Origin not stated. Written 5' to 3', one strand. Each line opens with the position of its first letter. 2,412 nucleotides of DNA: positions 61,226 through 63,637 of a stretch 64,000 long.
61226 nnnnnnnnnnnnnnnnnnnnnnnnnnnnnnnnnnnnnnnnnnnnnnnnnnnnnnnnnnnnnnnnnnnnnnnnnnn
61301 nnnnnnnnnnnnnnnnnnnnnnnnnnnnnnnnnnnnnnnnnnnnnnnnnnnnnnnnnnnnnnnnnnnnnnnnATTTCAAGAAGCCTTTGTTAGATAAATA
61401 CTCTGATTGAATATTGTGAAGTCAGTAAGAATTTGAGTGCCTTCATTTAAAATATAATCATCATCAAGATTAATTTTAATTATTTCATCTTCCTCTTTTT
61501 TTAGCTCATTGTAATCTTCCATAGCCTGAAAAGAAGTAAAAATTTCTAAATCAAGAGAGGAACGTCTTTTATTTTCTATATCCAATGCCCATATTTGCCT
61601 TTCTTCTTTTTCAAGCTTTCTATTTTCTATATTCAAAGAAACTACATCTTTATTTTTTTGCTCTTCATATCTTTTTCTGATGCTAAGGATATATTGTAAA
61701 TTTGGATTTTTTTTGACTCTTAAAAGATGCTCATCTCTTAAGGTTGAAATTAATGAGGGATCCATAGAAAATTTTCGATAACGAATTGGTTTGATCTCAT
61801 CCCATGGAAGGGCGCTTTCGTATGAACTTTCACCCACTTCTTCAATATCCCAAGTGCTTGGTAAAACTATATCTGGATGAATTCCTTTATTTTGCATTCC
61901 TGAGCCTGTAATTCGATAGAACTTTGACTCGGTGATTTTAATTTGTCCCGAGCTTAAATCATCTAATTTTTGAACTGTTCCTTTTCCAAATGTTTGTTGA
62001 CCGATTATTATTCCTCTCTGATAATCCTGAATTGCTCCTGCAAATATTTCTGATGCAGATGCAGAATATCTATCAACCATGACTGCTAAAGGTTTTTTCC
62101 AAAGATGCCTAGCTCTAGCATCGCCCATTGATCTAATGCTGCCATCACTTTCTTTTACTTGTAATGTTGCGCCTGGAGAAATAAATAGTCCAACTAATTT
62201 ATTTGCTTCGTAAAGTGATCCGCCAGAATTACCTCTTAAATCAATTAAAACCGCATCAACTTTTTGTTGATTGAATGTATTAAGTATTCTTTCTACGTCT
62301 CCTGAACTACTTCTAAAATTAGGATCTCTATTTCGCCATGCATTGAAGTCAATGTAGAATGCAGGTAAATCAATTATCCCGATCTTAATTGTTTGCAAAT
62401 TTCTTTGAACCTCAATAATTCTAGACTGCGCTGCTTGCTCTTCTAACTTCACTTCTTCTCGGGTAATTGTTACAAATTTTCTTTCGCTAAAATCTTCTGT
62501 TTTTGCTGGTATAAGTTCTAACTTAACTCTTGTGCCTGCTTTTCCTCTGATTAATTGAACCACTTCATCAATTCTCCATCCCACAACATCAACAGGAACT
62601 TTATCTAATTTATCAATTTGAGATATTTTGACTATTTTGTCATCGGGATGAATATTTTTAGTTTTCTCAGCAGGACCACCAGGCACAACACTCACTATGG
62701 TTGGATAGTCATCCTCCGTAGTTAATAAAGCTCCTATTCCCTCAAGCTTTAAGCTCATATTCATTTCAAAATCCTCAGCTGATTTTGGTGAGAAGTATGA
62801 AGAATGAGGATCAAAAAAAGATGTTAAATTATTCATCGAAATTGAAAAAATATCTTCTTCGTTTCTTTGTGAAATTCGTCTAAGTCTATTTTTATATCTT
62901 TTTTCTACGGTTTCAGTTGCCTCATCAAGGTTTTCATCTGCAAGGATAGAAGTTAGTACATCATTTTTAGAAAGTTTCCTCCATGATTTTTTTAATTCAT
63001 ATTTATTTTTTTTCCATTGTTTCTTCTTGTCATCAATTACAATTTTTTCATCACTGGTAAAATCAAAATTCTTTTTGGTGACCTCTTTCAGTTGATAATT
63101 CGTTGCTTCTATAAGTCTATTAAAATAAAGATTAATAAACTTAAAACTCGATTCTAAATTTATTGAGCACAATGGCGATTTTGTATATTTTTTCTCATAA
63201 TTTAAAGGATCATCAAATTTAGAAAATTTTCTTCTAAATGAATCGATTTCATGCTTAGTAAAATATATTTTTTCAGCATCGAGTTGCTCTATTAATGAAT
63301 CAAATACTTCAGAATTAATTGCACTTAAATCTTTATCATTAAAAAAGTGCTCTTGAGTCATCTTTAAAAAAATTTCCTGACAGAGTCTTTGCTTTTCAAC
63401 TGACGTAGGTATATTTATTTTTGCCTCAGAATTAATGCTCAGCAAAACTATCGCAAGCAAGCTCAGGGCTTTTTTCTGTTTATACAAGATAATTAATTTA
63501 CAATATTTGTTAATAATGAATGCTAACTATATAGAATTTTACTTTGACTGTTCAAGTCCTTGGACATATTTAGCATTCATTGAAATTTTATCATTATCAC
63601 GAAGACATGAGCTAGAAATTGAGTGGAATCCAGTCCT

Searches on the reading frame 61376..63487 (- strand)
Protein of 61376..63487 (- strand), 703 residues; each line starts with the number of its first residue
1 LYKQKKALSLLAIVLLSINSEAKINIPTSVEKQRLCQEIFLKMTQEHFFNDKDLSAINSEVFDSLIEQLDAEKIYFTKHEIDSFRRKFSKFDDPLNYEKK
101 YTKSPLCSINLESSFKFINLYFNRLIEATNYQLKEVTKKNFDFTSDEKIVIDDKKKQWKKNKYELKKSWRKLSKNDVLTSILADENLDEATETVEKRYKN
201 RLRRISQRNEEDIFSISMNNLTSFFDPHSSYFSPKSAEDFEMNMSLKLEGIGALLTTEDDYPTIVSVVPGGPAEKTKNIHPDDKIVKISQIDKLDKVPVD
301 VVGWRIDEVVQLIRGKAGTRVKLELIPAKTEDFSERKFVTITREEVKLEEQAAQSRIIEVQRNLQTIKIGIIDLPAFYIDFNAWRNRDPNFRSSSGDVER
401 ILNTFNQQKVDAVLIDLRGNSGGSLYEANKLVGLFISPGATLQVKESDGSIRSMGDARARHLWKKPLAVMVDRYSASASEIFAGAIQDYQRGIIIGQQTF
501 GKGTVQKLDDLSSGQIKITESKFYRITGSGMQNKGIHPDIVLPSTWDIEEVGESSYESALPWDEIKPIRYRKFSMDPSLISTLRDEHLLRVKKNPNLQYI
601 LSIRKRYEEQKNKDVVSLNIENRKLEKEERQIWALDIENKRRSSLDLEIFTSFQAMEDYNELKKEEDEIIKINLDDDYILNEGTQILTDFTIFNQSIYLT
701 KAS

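Call 45: search_protein_families(library=pfam, proteins=[window:61376-63487:-], max_evalue=0.00001)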
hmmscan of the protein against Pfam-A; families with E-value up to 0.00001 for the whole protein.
window:61376-63487:- (703 aa): 4 families
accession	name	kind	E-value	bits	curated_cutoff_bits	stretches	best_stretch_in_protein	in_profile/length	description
PF03572.23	Peptidase_S41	-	2.2e-43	148.1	24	1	368-541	1-164/165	Peptidase family S41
PF17804.6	TSP_NTD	-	9e-39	134.1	26.4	1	42-235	4-188/188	Tail specific protease N-terminal domain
PF11818.13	DUF3340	-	3.8e-29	102.2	28.6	1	547-690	2-153/155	C-terminal domain of tail specific protease (DUF3340)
PF00595.29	PDZ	-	2.2e-08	34.8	23.2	1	243-325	5-80/81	PDZ domain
